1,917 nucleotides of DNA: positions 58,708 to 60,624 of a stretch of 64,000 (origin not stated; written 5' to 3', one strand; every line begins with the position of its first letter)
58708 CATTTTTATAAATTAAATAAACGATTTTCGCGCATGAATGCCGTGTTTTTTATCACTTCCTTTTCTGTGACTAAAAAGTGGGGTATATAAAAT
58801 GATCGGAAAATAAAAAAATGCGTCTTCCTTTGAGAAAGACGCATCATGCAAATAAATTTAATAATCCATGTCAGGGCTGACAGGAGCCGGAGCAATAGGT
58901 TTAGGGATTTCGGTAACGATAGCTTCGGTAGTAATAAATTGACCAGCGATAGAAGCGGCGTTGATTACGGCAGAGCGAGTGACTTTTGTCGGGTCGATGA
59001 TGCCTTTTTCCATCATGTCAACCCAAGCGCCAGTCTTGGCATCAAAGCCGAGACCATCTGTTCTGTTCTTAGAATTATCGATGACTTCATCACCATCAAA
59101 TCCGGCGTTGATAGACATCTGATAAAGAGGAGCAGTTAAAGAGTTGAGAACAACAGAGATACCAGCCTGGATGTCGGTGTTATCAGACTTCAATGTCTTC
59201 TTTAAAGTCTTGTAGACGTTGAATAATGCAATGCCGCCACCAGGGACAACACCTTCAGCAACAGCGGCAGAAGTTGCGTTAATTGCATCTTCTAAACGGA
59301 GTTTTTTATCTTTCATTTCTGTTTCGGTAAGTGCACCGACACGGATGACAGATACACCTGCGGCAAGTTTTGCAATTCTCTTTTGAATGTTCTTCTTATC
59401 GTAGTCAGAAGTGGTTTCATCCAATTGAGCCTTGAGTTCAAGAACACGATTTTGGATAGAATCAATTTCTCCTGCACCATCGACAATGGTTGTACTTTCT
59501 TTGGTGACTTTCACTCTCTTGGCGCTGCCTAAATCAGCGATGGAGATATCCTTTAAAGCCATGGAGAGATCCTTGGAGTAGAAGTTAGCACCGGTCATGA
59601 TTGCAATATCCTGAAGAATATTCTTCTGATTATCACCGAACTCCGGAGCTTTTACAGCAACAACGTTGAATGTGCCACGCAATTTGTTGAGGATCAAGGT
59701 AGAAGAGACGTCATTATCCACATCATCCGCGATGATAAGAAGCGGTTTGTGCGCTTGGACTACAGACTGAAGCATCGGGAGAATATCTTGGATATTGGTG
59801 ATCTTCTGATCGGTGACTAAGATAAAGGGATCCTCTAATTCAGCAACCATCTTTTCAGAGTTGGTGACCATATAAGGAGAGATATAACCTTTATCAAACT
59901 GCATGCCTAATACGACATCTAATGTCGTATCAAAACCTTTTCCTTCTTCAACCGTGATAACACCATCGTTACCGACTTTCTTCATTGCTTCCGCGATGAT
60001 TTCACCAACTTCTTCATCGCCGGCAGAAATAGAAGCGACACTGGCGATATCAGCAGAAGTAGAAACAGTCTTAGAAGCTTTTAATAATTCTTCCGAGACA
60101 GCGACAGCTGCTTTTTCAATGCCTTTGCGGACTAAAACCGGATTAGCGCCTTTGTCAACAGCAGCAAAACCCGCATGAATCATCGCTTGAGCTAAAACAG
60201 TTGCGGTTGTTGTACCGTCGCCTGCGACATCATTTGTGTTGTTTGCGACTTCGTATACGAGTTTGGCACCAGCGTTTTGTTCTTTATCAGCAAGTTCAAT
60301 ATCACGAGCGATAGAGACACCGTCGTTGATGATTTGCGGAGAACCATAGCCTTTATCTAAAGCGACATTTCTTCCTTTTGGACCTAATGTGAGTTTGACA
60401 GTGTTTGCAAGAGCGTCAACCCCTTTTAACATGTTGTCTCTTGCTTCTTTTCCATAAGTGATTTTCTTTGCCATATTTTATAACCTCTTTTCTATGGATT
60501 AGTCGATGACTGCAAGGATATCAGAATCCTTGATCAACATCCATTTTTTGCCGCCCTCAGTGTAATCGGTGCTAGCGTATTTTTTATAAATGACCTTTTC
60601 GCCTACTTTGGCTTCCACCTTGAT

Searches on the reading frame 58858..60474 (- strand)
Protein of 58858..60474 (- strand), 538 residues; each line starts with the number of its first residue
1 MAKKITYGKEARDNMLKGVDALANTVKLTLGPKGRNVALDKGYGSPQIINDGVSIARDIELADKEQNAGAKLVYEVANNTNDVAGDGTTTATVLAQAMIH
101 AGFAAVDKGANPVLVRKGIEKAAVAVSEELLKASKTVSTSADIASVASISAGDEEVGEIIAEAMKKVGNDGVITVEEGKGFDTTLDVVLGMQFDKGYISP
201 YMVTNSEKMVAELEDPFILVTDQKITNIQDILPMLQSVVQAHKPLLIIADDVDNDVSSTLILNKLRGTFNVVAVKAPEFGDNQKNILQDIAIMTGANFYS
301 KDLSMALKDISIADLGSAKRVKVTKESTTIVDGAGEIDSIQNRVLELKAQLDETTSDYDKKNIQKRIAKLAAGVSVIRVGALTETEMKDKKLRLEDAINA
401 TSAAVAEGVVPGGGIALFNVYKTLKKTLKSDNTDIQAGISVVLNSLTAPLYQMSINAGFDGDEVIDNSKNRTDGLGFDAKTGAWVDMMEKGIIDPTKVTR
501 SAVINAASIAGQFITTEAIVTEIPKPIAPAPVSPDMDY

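Call 28: list_cluster_members(proteins=[window:58858-60474:-, window:53651-55606:-, window:52973-53467:-, window:57133-58623:-])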
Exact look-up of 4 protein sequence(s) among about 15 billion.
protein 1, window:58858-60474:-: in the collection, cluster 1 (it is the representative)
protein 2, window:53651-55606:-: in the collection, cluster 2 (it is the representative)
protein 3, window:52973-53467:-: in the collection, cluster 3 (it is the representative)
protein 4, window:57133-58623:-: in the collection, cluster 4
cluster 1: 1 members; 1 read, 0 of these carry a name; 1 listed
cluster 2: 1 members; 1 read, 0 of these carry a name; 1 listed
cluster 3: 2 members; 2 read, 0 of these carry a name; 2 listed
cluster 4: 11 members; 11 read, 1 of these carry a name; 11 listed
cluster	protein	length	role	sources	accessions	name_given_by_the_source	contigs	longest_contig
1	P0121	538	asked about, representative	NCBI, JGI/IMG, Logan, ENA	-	-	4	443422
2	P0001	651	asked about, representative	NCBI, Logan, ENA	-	-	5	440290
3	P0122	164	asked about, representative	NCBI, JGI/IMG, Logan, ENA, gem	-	-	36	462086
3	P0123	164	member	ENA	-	-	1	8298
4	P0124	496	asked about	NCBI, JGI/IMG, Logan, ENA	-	glycerol kinase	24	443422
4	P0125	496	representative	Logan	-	-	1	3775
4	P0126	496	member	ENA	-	-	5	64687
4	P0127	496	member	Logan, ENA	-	-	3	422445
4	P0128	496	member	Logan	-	-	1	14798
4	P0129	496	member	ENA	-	-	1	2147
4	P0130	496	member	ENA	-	-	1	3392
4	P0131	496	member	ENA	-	-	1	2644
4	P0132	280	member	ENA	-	-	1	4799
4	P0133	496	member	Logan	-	-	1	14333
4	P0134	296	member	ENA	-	-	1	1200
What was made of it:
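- The exact sequence is seen on 36 contigs (call 28).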
